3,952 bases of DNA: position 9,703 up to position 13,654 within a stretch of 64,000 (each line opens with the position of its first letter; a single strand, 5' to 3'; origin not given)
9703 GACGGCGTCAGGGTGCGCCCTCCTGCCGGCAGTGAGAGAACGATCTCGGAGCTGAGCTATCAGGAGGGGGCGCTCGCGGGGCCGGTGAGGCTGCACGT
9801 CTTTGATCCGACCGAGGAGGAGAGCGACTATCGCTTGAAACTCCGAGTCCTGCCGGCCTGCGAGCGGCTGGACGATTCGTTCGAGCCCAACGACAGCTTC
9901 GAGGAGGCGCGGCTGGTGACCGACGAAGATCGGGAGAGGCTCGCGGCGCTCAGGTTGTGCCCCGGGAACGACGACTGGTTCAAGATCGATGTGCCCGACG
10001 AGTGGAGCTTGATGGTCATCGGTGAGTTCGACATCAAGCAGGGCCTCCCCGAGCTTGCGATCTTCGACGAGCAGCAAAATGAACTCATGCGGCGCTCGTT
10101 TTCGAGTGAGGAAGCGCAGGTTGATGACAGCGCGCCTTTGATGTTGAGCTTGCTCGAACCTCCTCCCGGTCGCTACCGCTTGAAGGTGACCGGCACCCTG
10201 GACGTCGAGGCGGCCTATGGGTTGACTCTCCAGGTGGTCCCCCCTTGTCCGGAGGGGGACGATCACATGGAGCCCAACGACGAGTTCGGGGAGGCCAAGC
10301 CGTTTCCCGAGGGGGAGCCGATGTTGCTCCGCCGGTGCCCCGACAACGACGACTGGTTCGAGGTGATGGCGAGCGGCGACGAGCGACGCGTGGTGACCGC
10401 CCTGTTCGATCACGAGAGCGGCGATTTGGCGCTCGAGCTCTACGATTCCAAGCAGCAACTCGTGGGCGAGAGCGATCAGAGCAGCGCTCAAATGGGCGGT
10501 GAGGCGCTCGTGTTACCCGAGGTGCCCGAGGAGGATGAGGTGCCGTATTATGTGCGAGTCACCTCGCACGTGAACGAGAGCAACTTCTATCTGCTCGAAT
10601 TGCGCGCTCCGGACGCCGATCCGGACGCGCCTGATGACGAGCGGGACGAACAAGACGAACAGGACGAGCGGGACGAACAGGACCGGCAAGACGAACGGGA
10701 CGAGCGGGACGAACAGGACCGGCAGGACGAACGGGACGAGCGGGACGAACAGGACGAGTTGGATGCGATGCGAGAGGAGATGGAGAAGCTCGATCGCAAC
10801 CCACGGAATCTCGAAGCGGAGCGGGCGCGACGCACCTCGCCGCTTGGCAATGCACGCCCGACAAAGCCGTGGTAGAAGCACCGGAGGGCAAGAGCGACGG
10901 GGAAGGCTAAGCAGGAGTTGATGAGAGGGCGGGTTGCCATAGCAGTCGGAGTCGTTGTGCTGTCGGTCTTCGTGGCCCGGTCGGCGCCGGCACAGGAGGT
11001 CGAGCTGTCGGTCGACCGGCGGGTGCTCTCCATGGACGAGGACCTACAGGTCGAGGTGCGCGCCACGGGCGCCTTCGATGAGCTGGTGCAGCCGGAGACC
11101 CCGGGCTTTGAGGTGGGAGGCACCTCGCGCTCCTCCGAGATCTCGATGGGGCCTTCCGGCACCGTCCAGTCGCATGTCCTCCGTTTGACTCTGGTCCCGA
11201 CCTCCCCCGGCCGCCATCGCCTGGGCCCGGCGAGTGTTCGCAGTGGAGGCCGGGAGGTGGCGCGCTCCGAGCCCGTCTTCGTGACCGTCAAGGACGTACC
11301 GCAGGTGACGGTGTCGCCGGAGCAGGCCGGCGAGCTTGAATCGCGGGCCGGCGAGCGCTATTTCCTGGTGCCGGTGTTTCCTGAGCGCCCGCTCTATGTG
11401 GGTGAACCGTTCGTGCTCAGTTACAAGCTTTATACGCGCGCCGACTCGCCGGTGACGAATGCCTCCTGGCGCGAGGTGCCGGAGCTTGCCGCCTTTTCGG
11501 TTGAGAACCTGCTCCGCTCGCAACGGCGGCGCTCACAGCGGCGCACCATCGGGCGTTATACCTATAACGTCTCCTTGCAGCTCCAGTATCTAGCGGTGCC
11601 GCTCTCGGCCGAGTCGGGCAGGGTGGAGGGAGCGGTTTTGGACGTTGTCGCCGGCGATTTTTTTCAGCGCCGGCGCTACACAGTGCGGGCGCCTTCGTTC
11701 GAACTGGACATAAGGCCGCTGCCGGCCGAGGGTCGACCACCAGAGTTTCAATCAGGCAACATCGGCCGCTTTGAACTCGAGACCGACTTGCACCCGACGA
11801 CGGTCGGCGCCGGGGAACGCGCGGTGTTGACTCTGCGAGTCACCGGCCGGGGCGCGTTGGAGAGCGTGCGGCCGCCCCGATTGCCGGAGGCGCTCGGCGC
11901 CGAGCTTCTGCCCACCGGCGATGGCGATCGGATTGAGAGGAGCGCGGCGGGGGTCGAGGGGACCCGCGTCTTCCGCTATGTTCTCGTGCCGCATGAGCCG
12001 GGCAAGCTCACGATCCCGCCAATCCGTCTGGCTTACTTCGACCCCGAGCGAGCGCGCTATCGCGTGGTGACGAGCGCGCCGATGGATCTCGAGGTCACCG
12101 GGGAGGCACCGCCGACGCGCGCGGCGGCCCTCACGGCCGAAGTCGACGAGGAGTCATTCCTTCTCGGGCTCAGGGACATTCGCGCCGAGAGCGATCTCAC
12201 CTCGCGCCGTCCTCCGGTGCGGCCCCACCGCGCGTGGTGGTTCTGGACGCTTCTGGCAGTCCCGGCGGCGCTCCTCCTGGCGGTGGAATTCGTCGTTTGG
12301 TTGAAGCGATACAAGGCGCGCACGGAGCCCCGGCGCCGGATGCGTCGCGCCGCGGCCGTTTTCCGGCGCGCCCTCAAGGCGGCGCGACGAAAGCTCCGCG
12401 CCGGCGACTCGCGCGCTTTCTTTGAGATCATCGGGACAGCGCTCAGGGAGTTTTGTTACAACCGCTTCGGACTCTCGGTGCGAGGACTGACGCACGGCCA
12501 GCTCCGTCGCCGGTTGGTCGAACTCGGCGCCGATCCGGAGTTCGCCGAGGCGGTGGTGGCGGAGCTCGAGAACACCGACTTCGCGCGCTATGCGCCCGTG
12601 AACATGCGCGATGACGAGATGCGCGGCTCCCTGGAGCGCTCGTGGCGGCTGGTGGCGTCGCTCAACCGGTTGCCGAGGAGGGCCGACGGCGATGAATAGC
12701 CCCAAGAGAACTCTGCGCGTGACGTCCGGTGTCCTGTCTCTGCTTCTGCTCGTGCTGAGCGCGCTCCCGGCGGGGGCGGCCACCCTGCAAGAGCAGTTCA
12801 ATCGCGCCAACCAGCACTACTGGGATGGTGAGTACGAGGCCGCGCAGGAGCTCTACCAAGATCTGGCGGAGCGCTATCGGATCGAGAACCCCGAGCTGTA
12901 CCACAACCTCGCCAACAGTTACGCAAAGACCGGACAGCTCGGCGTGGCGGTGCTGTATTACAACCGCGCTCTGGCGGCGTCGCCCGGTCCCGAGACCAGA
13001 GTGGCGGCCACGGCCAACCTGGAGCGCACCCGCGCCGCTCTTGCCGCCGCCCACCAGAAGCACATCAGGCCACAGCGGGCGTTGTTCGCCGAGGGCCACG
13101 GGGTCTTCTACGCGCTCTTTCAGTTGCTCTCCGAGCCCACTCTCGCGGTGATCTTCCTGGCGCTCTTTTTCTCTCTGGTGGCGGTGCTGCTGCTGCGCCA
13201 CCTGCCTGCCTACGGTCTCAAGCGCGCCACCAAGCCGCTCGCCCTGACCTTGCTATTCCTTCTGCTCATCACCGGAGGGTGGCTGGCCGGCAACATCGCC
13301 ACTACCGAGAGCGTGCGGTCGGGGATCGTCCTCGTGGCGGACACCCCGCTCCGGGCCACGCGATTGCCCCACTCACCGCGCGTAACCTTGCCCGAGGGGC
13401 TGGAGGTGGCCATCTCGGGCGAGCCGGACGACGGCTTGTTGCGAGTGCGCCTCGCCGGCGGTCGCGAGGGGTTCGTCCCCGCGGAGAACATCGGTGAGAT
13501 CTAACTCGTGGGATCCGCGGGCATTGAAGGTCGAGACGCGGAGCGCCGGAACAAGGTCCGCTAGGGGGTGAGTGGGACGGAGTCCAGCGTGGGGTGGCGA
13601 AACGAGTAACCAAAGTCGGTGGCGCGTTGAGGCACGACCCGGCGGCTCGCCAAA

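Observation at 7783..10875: Giant BatB-like protein fusing VWA, TPR (BatC-like), three PPC beta-sandwich domains and an acidic (DERDEQ)n tail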

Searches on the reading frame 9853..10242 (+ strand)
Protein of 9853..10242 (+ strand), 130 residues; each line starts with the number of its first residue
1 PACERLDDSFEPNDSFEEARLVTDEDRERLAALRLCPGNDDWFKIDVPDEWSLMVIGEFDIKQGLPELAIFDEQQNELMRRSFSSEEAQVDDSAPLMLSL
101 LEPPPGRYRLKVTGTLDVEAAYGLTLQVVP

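Call 12: search_protein_families(library=pfam, proteins=[window:9853-10242:+], max_evalue=10)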
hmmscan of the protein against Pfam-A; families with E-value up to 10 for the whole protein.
seq(130 aa): 1 family
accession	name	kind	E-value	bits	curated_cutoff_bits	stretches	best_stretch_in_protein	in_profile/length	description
PF08538.16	DUF1749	-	0.075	12.6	24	1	20-58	188-226/299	Protein of unknown function (DUF1749)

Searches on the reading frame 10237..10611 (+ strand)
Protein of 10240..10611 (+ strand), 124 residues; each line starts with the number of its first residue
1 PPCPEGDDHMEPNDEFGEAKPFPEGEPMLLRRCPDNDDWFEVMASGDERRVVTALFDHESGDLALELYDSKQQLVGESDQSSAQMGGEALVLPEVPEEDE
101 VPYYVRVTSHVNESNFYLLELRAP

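Call 12: search_protein_families(library=pfam, proteins=[window:10240-10611:+], max_evalue=10)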
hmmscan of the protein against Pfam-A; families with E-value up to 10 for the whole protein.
seq(124 aa): 0 families

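Call 37: search_solved_structures(query=A2, max_evalue=1, show_alignments=3)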
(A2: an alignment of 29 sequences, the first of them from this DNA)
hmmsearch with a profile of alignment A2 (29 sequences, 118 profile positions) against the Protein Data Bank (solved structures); distinct sequences matched with E-value up to 1: 34.
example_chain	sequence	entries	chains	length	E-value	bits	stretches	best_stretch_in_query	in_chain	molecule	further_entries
5iku_A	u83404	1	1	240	8.3e-11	45.1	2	12-116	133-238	Collagenase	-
3jqw_A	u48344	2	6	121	2.9e-06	30.5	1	12-116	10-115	ColH protein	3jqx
4hpk_A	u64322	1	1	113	2.1e-05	27.7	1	12-116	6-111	Collagenase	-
4hpk_B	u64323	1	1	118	2.2e-05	27.6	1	12-116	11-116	Collagenase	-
1nqj_A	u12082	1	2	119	2.3e-05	27.6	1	12-116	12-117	class 1 collagenase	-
1nqd_A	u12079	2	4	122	2.5e-05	27.5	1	12-116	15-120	class 1 collagenase | Collagenase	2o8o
9lqj_A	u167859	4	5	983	4.2e-05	26.7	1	12-116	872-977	Collagenase ColH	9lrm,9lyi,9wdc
9lrk_A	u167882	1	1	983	4.2e-05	26.7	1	12-116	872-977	Collagenase ColH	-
9ues_B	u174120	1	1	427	0.00017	24.8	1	43-115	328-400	Subtilisin-like serine protease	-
3afg_A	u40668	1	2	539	0.00024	24.3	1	43-115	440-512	Subtilisin-like serine protease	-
5sv5_A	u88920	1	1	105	0.17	15.1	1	14-116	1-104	Microbial collagenase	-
7pr6_AAA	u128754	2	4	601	0.22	14.7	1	60-106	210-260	Beta-glucuronidase | Beta-D-glucuronidase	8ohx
4jhz_A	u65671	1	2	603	0.22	14.7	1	60-106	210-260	Beta-glucuronidase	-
6lem_B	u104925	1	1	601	0.23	14.7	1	60-106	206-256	Beta-D-glucuronidase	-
6leg_A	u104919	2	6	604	0.23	14.7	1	60-106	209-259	Beta-D-glucuronidase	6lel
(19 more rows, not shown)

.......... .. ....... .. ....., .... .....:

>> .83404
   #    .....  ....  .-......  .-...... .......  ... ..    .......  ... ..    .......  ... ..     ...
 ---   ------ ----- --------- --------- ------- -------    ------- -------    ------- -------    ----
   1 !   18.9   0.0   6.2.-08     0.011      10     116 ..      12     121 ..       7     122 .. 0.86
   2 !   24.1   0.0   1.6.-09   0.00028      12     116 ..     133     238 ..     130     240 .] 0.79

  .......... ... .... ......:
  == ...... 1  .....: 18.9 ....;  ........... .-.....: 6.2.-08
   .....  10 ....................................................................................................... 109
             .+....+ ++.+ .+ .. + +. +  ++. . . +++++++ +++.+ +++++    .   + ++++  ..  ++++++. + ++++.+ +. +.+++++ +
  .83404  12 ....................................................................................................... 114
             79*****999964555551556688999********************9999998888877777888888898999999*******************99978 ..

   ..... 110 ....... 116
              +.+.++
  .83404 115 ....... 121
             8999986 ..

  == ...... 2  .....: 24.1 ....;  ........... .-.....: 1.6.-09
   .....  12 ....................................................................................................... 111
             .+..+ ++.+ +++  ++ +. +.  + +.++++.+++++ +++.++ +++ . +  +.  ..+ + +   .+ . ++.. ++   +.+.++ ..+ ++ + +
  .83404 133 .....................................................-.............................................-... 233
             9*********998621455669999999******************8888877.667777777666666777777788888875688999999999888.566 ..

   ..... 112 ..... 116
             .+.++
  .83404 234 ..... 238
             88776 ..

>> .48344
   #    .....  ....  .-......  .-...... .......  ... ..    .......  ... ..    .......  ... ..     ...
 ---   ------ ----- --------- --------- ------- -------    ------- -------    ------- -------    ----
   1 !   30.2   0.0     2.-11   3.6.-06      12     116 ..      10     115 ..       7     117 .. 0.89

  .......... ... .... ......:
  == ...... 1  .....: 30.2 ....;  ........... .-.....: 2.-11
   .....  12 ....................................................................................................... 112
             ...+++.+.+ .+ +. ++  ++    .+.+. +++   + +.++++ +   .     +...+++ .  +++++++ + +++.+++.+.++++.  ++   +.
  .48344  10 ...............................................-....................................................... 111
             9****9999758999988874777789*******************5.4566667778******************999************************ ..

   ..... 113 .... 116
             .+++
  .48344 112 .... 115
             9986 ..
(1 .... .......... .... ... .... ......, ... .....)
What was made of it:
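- On PPC domain (Pfam PF04151): Repeat profile against ColG, ColH and Tk-SP chains gives E 8e-11 to 2e-4 (call 37).
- Closest known: Clostridial collagenase collagen-binding domains. Same: The profile E-value is 8e-11 (call 37).
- A profile of 29 repeats hits ColG s3a-s3b at E 8e-11 and the ColH CBD at 3e-6 (call 37).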

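Call 43: predict_structure(alignment_id=A2)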
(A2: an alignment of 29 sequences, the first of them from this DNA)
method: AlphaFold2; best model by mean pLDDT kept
length: 125 residues; sequences in the alignment: 29
mean_pLDDT: 92.2   pTM: 0.87
mean pLDDT of the five models: 92.2, 91.9, 91.5, 90.9, 90.7
residues with pLDDT >= 90: 96; 70-90: 25; 50-70: 4; < 50: 0
segments of 3 or more residues with pLDDT < 50: none
pLDDT, mean of each block of 10 residues (from residue 1): 84 97 97 95 91 94 94 96 77 92 97 93 91
secondary structure, 60 per line:
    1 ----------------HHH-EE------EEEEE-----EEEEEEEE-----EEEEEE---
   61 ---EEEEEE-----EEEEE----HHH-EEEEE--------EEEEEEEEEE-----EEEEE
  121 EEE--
elements in order: E29-33 E39-46 E52-57 E64-69 E75-79 E88-92 E101-110 E116-123

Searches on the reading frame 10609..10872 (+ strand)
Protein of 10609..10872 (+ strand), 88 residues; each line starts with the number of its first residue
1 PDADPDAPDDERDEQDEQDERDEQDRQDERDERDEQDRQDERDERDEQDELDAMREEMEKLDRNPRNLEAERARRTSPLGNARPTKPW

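Call 62: search_protein_families(library=ncbifam, proteins=[window:10609-10872:+], max_evalue=1)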
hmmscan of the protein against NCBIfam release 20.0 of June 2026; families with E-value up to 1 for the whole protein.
seq(88 aa): 1 family
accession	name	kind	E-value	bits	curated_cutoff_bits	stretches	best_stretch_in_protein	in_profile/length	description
NF005894.0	PRK07857.1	equivalog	0.72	9.7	73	0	27-83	6-62/106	chorismate mutase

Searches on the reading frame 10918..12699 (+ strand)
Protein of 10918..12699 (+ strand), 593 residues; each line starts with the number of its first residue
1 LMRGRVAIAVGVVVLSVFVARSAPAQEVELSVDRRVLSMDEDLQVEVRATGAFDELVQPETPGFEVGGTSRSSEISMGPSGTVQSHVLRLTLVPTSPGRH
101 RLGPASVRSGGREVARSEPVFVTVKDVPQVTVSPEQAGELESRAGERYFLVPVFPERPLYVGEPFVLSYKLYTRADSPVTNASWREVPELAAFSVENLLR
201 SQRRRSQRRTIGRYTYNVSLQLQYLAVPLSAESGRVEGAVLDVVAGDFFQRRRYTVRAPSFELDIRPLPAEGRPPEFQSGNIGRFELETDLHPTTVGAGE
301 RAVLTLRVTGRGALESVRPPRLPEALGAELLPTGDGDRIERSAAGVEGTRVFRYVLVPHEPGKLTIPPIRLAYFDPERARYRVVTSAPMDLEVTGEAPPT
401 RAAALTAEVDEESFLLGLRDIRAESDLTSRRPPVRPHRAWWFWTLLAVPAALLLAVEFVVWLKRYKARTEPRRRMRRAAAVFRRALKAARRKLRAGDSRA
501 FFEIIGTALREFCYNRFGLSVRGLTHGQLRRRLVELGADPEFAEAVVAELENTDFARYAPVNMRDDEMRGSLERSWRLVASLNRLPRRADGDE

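Call 9: search_protein_families(library=pfam, proteins=[window:10918-12699:+], max_evalue=0.01)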
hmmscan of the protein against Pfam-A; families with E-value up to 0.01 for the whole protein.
window:10918-12699:+ (593 aa): 2 families
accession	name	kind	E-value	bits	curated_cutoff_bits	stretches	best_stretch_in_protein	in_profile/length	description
PF13584.12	BatD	-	1.6e-28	99.6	24.1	2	291-393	3-92/92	BatD DUF11 like domain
PF14316.11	DUF4381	-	0.00013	22.7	27.2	1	439-558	18-125/145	Domain of unknown function (DUF4381)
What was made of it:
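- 10918..12699 (+): BatD. Pfam BatD E 1.6e-28 (call 9)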

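Call 10: search_protein_families(library=ncbifam, proteins=[window:10918-12699:+], max_evalue=0.01)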
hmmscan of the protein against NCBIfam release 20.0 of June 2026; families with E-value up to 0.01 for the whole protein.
window:10918-12699:+ (593 aa): 0 families

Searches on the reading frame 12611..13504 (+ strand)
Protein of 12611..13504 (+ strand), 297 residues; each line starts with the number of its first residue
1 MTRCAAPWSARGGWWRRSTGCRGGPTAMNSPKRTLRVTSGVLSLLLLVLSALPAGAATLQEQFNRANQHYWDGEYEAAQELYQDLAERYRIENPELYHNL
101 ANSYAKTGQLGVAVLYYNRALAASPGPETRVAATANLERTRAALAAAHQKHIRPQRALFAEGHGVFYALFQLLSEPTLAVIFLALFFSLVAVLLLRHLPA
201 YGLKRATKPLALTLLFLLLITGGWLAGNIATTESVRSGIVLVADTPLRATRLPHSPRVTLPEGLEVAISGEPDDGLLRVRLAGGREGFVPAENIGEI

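Call 65: search_protein_families(library=pfam, proteins=[window:12611-13504:+], max_evalue=0.1)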
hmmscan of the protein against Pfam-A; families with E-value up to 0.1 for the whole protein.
window:12611-13504:+ (297 aa): 11 families
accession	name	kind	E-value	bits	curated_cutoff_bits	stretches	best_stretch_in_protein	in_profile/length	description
PF07719.23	TPR_2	-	5e-08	32.9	27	1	94-126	1-33/34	Tetratricopeptide repeat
PF13424.12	TPR_12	-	1.6e-05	25.4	30.1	1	64-123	8-74/77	Tetratricopeptide repeat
PF13181.12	TPR_8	-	4.5e-05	23.7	25.7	1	95-125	2-32/34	Tetratricopeptide repeat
PF00515.34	TPR_1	-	4.8e-05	23.4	27.8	1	95-125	2-32/34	Tetratricopeptide repeat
PF13176.12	TPR_7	-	0.00011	22.4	27.9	1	97-130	2-35/36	Tetratricopeptide repeat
PF13428.12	TPR_14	-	0.00014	22.7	23.5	1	94-129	1-37/44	Tetratricopeptide repeat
PF13432.12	TPR_16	-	0.00026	21.8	32.7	1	70-126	8-63/65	Tetratricopeptide repeat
PF13431.12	TPR_17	-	0.011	16.4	24.4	0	92-110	11-29/34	Tetratricopeptide repeat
PF14559.12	TPR_19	-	0.027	15.2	25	1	73-131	5-61/68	Tetratricopeptide repeat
PF13174.12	TPR_6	-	0.063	14.4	26.3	0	63-89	4-30/33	Tetratricopeptide repeat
PF07653.23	SH3_2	-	0.093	12.9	21.8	0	266-294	24-52/55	Variant SH3 domain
